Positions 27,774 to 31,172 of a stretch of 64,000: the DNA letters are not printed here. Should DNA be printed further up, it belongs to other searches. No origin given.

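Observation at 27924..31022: SNF2 helicase with N-terminal SWIM finger translationally coupled to thymidine kinase inside the SOS locus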

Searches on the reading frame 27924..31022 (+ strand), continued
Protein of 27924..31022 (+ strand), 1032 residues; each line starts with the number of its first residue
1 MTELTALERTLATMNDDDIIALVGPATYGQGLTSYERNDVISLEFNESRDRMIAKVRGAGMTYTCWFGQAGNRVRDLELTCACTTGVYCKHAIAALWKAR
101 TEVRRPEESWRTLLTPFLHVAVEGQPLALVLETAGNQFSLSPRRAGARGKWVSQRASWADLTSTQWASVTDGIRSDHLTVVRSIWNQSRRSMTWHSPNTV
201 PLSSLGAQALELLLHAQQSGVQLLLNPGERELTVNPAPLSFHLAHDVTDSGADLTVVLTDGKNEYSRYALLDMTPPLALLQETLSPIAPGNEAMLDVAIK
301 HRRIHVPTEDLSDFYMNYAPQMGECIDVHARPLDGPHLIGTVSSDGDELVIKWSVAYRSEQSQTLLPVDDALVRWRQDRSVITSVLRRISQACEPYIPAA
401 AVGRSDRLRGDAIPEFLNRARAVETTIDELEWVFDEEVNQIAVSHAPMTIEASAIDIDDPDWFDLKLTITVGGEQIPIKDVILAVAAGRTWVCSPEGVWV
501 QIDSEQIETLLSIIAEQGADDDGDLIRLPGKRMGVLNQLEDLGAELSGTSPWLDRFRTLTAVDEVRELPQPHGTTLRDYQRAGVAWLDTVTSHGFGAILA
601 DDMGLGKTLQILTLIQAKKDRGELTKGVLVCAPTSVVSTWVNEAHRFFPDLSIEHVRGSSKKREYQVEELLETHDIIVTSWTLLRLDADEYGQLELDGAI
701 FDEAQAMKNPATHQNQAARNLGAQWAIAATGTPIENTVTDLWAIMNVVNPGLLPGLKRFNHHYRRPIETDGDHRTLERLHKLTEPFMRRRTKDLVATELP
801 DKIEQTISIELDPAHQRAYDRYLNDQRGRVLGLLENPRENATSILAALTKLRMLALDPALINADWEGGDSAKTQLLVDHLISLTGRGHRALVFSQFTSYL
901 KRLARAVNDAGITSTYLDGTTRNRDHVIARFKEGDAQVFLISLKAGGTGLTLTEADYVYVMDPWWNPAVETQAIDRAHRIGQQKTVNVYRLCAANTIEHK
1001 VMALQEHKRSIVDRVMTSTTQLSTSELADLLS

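Call 54: find_encoding_contigs(protein=P0096, flank=8000, max_places=1)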
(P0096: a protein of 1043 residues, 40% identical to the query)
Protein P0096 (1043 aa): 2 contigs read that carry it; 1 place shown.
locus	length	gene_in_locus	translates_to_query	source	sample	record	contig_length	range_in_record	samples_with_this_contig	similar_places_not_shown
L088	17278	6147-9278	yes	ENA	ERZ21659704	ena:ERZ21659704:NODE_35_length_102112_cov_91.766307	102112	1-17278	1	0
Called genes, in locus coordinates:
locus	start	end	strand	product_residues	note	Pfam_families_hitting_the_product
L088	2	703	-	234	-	?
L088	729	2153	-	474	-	PF02826:2-Hacid_dh_C (faint), PF01262:AlaDh_PNT_C (faint), PF01266:DAO (faint), PF02737:3HCDH_N (faint), PF07992:Pyr_redox_2, PF13738:Pyr_redox_3, PF00070:Pyr_redox, PF02852:Pyr_redox_dim, +2 more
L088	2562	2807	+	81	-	-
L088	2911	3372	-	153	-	PF00588:SpoU_methylase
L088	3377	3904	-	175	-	PF01161:PBP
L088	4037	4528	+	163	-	PF27531:MT3502_N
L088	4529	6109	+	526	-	PF00817:IMS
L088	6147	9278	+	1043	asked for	PF00176:SNF2-rel_dom, PF00271:Helicase_C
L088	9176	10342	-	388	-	PF08240:ADH_N, PF16912:Glu_dehyd_C, PF00107:ADH_zinc_N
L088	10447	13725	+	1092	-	PF02811:PHP, PF07733:DNA_pol3_alpha, PF17657:DNA_pol3_finger, PF14579:HHH_6, PF01336:tRNA_anti-codon (weak)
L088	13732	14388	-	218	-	PF00702:Hydrolase, PF12710:HAD (weak), PF13419:HAD_2, PF13242:Hydrolase_like (weak)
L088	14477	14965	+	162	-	PF22381:Staph_reg_Sar_Rot (weak), PF01047:MarR, PF12802:MarR_2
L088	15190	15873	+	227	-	PF01323:DSBA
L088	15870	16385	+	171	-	PF01503:PRA-PH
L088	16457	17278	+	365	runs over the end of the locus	PF07992:Pyr_redox_2, PF00070:Pyr_redox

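Call 55: find_encoding_contigs(protein=P0017, flank=8000, max_places=1)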
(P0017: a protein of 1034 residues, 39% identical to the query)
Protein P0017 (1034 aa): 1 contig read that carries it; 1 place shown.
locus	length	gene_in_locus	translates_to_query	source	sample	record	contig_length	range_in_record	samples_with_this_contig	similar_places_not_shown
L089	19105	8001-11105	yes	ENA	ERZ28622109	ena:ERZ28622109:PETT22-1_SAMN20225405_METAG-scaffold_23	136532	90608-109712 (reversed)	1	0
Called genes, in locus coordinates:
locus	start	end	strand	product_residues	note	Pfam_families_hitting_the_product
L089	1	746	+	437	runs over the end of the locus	PF00069:Pkinase, PF06293:Kdo (weak)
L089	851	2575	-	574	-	-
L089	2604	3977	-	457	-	PF01134:GIDA (weak), PF01262:AlaDh_PNT_C (faint), PF01266:DAO (faint), PF02737:3HCDH_N (faint), PF07992:Pyr_redox_2, PF13738:Pyr_redox_3, PF00070:Pyr_redox, PF02852:Pyr_redox_dim, +3 more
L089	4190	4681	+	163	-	-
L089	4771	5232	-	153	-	PF00588:SpoU_methylase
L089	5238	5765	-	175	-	PF01161:PBP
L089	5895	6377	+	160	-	PF27531:MT3502_N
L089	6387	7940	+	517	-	PF00817:IMS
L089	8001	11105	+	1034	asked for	PF00176:SNF2-rel_dom, PF04851:ResIII (faint), PF00270:DEAD (faint), PF00271:Helicase_C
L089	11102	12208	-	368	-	PF08240:ADH_N, PF16912:Glu_dehyd_C, PF00107:ADH_zinc_N, PF02558:ApbA (faint)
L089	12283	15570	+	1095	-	PF02811:PHP, PF07733:DNA_pol3_alpha, PF17657:DNA_pol3_finger, PF14579:HHH_6, PF01336:tRNA_anti-codon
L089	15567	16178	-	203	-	PF13419:HAD_2, PF00702:Hydrolase, PF13242:Hydrolase_like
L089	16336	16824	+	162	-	PF01047:MarR, PF12802:MarR_2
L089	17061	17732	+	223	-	PF01323:DSBA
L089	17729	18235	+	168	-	PF01503:PRA-PH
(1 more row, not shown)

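Call 56: find_encoding_contigs(protein=P0010, flank=8000, max_places=1)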
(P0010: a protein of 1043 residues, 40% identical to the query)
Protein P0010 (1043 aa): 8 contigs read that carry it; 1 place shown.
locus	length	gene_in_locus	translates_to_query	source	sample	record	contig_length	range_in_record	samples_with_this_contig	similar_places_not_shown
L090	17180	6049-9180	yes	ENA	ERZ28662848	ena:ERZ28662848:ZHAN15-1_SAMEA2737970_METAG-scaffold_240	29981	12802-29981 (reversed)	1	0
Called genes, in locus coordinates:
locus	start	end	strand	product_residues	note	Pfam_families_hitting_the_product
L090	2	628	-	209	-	?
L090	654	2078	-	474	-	PF02826:2-Hacid_dh_C (faint), PF01262:AlaDh_PNT_C (faint), PF01266:DAO (faint), PF02737:3HCDH_N (faint), PF07992:Pyr_redox_2, PF13738:Pyr_redox_3, PF00070:Pyr_redox, PF02852:Pyr_redox_dim, +2 more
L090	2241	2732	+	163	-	-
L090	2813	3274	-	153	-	PF00588:SpoU_methylase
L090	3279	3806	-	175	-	PF01161:PBP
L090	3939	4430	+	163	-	PF27531:MT3502_N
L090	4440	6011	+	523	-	PF00817:IMS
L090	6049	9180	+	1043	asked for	PF00176:SNF2-rel_dom, PF00270:DEAD (weak), PF00271:Helicase_C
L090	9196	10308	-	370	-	PF08240:ADH_N, PF16912:Glu_dehyd_C, PF00107:ADH_zinc_N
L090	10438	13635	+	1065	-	PF02811:PHP, PF07733:DNA_pol3_alpha, PF17657:DNA_pol3_finger, PF14579:HHH_6, PF01336:tRNA_anti-codon (weak)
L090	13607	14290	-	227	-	PF00702:Hydrolase, PF12710:HAD (weak), PF13419:HAD_2, PF13242:Hydrolase_like (weak)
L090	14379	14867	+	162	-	PF22381:Staph_reg_Sar_Rot (weak), PF01047:MarR, PF12802:MarR_2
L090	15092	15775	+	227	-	PF01323:DSBA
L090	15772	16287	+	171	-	PF01503:PRA-PH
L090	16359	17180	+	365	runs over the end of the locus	PF07992:Pyr_redox_2, PF00070:Pyr_redox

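Call 57: predict_structure(alignment_id=A2)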
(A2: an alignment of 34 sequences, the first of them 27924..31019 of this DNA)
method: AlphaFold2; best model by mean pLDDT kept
length: 1032 residues; sequences in the alignment: 34
mean_pLDDT: 77.7   pTM: 0.43
mean pLDDT of the five models: 77.7, 76.1, 76.0, 74.2, 72.4
residues with pLDDT >= 90: 123; 70-90: 691; 50-70: 182; < 50: 36
segments of 3 or more residues with pLDDT < 50: 233-236, 459-461, 732-736, 946-949, 1015-1020, 1030-1032
pLDDT, mean of each block of 10 residues (from residue 1): 70 82 85 92 86 90 90 80 90 92 70 74 74 78 78 81 70 81 86 78 81 76 74 57 83 86 79 67 65 76 83 82 73 82 84 87 83 79 90 86 83 84 87 83 80 66 70 78 80 80 85 67 58 66 74 66 70 79 84 81 75 93 90 82 89 84 80 92 80 86 77 78 68 59 75 70 77 74 68 51 82 89 82 72 77 88 79 90 86 86 90 85 76 85 61 64 67 62 73 84 68 49 53 41
secondary structure, 60 per line:
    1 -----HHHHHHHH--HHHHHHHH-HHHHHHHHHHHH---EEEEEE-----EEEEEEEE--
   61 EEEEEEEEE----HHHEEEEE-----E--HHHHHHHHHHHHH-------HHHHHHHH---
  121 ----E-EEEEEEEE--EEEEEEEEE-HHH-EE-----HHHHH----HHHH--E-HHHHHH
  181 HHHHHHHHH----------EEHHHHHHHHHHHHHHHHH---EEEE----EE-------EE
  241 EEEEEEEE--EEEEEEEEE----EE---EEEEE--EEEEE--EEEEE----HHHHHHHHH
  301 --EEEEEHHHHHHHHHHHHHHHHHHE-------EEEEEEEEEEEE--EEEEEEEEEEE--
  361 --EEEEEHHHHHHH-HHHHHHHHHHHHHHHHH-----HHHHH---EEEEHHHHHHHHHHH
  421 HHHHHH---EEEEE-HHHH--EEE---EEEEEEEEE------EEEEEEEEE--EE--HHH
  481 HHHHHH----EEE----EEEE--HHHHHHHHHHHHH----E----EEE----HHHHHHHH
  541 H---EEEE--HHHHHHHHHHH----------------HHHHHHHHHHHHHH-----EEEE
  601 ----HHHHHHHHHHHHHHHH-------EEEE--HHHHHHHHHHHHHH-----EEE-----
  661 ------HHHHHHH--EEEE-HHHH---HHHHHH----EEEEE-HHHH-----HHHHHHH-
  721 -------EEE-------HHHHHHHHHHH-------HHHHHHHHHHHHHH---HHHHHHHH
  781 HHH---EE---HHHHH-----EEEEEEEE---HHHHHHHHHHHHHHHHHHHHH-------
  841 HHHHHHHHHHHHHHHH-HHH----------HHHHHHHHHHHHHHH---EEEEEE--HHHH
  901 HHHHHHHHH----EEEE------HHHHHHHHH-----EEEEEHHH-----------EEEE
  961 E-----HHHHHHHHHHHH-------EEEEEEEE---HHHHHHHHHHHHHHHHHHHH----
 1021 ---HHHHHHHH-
elements in order (helices of 4 or more, strands of 3 or more residues): H6-13 H16-23 H25-36 E40-45 E51-58 E61-69 E77-81 H90-102 H110-117 E127-134 E137-145 H158-162 H167-170 H175-189 H202-218 E222-225 E239-248 E251-259 E269-273 E276-280 E283-287 H292-300 E303-307 H308-325 E334-345 E348-358 E363-367 H368-374 H376-392 H398-402 E406-409 H410-426 E430-434 H436-439 E442-444 E448-456 E463-471 H478-486 E491-493 E498-501 H504-516 E526-528 H533-541 E545-548 H551-561 H578-591 E597-600 H605-620 E628-631 H634-647 E653-655 H667-673 E676-679 H681-684 H688-693 E698-702 H704-707 H713-719 E728-730 H738-748 H756-769 H773-783 H792-796 E802-809 H813-833 H841-856 H871-885 E889-894 H897-909 E914-917 H924-932 E938-942 E957-961 H967-978 E986-993 H997-1016 H1024-1031

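Call 61: fold_search(model_id=the predicted structure, library=pdb)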
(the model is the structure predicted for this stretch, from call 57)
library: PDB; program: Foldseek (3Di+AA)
matches with E <= 10: 1537; with E <= 0.001: 653
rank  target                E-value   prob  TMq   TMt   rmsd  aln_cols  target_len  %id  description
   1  8qy7                  1.1e-28  1.00  0.37  0.42  36.8      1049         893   18  Zorya anti-bacteriophage defense system ZorD apo form (released 2024-11-06)
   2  9gd1_W                9.5e-26  1.00  0.36  0.43  34.0       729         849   22  Structure of Chd1 bound to a hexasome-nucleosome complex with a dyad-to-dyad distance of 103 bp. (released 2024-09-18)
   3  7zke_E                1.6e-25  1.00  0.38  0.25   6.8       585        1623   27  Mot1:TBP:DNA - pre-hydrolysis state (released 2023-04-26)
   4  6g7e                  3.5e-25  1.00  0.22  0.15  22.3       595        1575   24  Crystal structure of Chaetomium thermophilum Mot1 (E1434Q, 1837-1886 deletion mutant) (released 2018-10-17)
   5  9bz0_b                4.8e-25  1.00  0.35  0.54   9.0       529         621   27  Structure of an STK19-containing TC-NER complex (released 2024-12-25)
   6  9n6k_K                7.0e-25  1.00  0.35  0.36  32.0       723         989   22  2.88 A S.cerevisiae Chd1[L886G/L889G/L891G]-nucleosome 2:1 complex with DNA-binding domain (released 2025-06-11)
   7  9gd3_W                9.1e-25  1.00  0.35  0.42  34.1       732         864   21  Structure of a mononucleosome bound by one copy of Chd1 with the DBD on the exit-side DNA. (released 2024-09-18)
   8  7oo3_b                1.4e-24  1.00  0.35  0.62   5.8       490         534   28  Pol II-CSB-CSA-DDB1-UVSSA (Structure1) (released 2021-10-06)
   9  7z8s_E                1.5e-24  1.00  0.34  0.25   7.7       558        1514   27  Mot1:TBP:DNA - post hydrolysis state (released 2023-03-29)
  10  9n6h_K                1.6e-24  1.00  0.34  0.44  31.6       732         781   22  2.54 A S.cerevisiae Chd1[L886G/L889G/L891G]-nucleosome 1:1 complex (released 2025-06-11)
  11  7oop_b                1.7e-24  1.00  0.35  0.62   5.7       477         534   28  Pol II-CSB-CSA-DDB1-UVSSA-PAF-SPT6 (Structure 3) (released 2021-10-06)
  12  9jnu_K                1.7e-24  1.00  0.36  0.65   6.5       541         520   27  Structure of isw1-nucleosome complex in ADP state (released 2025-04-09)
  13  9t4v_K                1.9e-24  1.00  0.24  0.28  12.5       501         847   29  Activation intermediate of ALC1/CHD1L bound to a PARylated nucleosome (released 2025-11-19)
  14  7x3t_V                3.9e-24  1.00  0.37  0.47   9.5       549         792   28  Cryo-EM structure of ISW1a-dinucleosome (released 2023-09-20)
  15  6ryr_W                4.6e-24  1.00  0.35  0.48  32.1       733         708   22  Nucleosome-CHD4 complex structure (single CHD4 copy) (released 2020-07-15)
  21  1z63_A                1.1e-23  1.00  0.23  0.46  21.8       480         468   33  Sulfolobus solfataricus SWI2/SNF2 ATPase core in complex with dsDNA (released 2005-05-17)
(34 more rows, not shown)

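Call 78: search_protein_families(library=pfam, proteins=[L003:10001-11720:+, L005:10001-11730:+, L011:880-2700:+, L010:7914-9700:+], max_evalue=5)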
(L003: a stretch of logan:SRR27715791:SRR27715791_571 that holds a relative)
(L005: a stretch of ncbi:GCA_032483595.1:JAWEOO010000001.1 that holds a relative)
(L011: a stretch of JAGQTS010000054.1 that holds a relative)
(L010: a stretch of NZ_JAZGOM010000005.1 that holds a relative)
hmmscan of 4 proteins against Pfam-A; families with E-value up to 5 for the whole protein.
L003:10001-11720:+ (573 aa): 3 families
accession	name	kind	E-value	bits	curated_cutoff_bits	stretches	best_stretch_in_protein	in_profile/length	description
PF08455.15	SNF2_assoc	-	4.2e-07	29.7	27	2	207-400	11-196/373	Bacterial SNF2 helicase associated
PF04434.22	SWIM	-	0.0035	17.3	19.6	1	60-96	1-37/38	SWIM zinc finger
PF04693.18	DDE_Tnp_2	-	0.1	12.3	20.2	1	498-554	144-200/327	Archaeal putative transposase ISC1217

L005:10001-11730:+ (576 aa): 1 family
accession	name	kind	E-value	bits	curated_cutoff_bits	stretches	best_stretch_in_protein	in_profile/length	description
PF12419.13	DUF3670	-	6.6e-05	23.1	27.6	1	466-520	68-122/136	SNF2 Helicase protein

L011:880-2700:+ (607 aa): 3 families
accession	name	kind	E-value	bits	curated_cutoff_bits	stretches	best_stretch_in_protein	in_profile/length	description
PF04434.22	SWIM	-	0.00066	19.6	19.6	1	90-107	14-35/38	SWIM zinc finger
PF08455.15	SNF2_assoc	-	0.00079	18.9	27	1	338-582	109-338/373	Bacterial SNF2 helicase associated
PF08205.18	C2-set_2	-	0.17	12.4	21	1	111-152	24-67/89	CD80-like C2-set immunoglobulin domain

L010:7914-9700:+ (595 aa): 2 families
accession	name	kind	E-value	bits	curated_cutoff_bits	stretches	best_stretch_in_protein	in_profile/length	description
PF08455.15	SNF2_assoc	-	2.7e-05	23.7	27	1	324-568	104-329/373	Bacterial SNF2 helicase associated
PF04434.22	SWIM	-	0.00065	19.6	19.6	1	80-99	13-36/38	SWIM zinc finger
